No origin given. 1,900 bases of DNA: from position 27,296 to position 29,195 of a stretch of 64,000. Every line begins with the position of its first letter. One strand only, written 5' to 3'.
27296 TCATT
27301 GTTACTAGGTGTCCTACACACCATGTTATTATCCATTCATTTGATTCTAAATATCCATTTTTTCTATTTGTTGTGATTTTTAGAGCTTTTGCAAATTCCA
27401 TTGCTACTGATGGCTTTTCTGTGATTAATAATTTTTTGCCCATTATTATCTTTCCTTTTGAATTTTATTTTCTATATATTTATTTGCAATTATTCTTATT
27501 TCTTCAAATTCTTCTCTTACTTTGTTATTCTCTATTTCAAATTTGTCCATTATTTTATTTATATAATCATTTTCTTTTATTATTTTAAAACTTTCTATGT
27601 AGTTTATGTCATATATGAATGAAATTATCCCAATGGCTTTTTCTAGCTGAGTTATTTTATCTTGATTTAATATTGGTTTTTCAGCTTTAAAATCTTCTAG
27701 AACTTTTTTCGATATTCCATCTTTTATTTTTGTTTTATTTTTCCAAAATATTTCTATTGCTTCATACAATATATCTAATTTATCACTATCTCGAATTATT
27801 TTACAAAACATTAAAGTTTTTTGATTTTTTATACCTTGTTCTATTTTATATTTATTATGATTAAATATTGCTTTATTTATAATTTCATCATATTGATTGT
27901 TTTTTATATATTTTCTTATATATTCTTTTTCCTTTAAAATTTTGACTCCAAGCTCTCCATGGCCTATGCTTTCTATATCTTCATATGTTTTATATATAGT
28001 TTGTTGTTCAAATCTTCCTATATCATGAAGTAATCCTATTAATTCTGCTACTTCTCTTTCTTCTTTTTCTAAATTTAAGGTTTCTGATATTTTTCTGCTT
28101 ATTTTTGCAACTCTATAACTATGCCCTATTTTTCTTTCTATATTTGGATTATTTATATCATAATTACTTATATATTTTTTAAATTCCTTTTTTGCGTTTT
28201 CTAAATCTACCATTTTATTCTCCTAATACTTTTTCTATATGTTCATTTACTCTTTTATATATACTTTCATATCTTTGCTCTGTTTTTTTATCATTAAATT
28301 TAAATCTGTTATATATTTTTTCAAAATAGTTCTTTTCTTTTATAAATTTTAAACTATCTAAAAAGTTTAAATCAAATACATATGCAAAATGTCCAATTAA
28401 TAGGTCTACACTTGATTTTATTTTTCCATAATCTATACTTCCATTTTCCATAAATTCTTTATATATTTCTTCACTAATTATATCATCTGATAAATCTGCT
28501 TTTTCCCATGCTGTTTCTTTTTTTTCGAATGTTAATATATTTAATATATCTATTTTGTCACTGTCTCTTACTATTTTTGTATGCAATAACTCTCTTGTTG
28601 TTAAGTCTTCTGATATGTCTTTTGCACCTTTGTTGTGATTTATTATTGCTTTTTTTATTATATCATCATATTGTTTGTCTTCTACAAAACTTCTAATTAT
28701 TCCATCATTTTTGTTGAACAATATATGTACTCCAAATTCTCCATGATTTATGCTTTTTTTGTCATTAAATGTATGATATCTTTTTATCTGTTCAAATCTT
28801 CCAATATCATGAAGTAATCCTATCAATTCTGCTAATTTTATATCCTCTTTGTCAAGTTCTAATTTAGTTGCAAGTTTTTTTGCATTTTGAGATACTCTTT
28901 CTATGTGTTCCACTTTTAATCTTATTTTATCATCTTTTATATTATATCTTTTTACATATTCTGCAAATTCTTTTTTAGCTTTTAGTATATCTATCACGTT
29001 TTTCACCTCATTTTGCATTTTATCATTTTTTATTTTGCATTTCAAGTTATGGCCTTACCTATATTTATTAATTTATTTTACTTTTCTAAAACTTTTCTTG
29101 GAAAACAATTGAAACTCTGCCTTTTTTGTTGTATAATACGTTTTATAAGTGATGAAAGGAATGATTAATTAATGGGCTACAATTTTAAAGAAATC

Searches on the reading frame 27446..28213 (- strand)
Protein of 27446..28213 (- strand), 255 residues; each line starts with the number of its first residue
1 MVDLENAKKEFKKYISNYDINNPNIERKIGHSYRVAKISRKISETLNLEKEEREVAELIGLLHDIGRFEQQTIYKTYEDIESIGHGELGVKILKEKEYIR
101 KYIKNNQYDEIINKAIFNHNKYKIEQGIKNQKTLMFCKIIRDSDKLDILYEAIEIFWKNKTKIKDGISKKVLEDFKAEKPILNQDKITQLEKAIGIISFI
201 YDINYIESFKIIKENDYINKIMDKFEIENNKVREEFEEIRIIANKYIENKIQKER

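Call 58: search_protein_families(library=pfam, proteins=[window:27446-28213:-], max_evalue=0.0001)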
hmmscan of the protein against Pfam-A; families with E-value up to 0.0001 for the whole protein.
window:27446-28213:- (255 aa): 2 families
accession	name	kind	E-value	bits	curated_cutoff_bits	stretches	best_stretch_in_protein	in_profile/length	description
PF01966.28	HD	-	5.2e-16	59.4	22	1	30-147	3-114/116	HD domain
PF08668.18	HDOD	-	4.1e-05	23.6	22.9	1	21-72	88-137/196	HDOD domain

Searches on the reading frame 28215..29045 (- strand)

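Call 58: search_protein_families(library=pfam, proteins=[window:28215-29045:-], max_evalue=0.0001)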
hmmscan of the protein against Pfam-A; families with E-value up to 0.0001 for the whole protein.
window:28215-29045:- (276 aa): 1 family
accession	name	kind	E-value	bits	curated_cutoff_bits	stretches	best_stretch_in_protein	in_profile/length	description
PF01966.28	HD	-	3.3e-09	37.5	22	1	46-166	3-114/116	HD domain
